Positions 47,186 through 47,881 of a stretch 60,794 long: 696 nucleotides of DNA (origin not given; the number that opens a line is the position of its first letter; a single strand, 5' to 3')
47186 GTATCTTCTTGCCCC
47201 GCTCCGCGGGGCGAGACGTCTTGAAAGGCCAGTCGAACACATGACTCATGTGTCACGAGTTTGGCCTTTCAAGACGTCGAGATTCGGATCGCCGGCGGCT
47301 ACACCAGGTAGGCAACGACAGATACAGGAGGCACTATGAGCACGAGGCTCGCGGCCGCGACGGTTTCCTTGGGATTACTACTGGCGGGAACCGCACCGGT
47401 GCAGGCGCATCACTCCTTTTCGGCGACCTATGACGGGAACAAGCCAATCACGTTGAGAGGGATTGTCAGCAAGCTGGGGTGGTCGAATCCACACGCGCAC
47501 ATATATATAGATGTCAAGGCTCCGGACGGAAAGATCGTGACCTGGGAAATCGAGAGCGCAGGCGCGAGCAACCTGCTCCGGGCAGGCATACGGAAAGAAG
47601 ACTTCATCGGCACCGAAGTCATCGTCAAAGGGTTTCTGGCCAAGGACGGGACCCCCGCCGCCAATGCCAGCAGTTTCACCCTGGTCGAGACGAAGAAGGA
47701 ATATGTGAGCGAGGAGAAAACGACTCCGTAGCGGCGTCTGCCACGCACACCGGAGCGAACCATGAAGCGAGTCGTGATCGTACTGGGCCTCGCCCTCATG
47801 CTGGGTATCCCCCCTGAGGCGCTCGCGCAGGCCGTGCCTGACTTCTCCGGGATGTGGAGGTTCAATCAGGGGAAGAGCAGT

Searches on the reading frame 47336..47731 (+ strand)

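Call 13: search_protein_families(library=pfam, proteins=[window:47336-47731:+], max_evalue=0.01)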
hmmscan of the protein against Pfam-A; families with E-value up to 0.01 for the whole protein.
window:47336-47731:+ (131 aa): 1 family
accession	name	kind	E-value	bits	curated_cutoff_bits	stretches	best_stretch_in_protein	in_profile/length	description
PF19649.4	DUF6152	-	5e-25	87.9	27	1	16-106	3-93/98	Family of unknown function (DUF6152)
